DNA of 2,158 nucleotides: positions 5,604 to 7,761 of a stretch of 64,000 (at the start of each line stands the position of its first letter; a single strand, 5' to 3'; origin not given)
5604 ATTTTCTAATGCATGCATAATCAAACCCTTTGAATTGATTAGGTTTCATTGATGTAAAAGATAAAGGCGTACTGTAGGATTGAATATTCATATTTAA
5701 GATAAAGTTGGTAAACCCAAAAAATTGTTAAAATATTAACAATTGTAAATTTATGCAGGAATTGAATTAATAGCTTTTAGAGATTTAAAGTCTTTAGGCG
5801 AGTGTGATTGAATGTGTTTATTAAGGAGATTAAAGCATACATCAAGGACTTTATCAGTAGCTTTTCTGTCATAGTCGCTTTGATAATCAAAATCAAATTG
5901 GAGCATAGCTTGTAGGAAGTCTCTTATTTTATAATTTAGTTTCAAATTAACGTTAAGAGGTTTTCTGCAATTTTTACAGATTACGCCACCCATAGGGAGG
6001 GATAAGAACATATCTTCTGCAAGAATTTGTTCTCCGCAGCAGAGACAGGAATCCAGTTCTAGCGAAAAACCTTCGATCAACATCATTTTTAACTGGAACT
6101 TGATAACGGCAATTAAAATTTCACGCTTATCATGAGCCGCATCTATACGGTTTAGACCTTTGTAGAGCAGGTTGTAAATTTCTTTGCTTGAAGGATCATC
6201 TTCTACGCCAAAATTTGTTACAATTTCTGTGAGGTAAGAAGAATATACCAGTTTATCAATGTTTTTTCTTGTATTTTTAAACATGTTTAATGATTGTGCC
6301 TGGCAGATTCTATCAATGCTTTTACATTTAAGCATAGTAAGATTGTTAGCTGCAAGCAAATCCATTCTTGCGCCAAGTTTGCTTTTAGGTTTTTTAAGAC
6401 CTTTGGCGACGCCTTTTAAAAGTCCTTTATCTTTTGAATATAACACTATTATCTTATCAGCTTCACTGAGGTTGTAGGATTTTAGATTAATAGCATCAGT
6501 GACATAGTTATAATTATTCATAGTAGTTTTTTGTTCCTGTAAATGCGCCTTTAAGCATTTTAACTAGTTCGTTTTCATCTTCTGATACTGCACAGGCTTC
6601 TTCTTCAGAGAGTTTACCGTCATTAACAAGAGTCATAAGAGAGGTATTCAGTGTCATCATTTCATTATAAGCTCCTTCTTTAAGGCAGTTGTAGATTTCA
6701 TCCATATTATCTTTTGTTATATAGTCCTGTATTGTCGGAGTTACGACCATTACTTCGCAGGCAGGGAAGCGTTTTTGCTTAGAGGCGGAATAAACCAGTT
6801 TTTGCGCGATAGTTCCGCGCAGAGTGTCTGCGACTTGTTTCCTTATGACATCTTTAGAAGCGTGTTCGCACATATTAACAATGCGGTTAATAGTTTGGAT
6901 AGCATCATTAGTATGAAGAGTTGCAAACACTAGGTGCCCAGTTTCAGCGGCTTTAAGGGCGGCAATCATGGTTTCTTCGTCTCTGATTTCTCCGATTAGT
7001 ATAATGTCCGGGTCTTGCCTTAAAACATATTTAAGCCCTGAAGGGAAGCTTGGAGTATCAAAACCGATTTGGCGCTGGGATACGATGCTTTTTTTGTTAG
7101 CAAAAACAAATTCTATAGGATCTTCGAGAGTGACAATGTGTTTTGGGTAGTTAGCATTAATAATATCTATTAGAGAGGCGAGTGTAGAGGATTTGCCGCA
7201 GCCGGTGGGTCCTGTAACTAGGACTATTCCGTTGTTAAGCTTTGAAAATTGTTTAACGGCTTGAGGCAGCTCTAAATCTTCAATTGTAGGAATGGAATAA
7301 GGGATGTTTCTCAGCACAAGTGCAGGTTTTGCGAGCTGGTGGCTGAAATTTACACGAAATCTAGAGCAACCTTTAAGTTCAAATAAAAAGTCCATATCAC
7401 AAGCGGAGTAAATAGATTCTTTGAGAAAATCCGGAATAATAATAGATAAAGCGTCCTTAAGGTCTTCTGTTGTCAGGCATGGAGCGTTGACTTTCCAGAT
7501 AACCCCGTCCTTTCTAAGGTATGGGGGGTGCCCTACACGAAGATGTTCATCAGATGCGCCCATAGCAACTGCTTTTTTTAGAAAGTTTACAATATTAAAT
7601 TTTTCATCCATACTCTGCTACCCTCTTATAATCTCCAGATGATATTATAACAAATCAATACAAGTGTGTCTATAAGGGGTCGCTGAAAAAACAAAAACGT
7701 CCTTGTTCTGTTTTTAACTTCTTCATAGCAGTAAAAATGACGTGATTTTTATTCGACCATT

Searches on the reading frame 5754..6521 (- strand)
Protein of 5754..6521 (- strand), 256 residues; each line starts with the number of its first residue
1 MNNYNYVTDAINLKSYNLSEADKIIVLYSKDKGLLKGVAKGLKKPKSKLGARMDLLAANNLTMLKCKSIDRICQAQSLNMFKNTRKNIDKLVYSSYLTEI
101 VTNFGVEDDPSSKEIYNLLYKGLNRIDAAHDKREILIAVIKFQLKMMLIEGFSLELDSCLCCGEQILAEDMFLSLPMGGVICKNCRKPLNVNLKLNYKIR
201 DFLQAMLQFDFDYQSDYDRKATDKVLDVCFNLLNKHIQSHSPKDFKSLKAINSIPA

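Call 110: search_protein_families(library=pfam, max_evalue=0.00001, proteins=[window:5754-6521:-])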
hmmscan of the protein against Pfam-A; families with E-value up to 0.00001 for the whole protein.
window:5754-6521:- (256 aa): 2 families
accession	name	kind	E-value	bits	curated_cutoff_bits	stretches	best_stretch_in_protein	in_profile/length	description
PF02565.21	RecO_C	-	7.3e-18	65.3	22.1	1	85-248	1-156/157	Recombination protein O C terminal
PF11967.14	RecO_N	-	1e-14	54.8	27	1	5-81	3-80/80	Recombination protein O N terminal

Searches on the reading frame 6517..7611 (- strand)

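Call 110: search_protein_families(library=pfam, max_evalue=0.00001, proteins=[window:6517-7611:-])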
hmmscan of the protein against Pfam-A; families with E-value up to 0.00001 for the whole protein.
window:6517-7611:- (365 aa): 1 family
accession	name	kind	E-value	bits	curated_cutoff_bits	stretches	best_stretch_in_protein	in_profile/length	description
PF00437.27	T2SSE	-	6.6e-46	157.1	24.9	1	117-288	132-288/370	Type II/IV secretion system protein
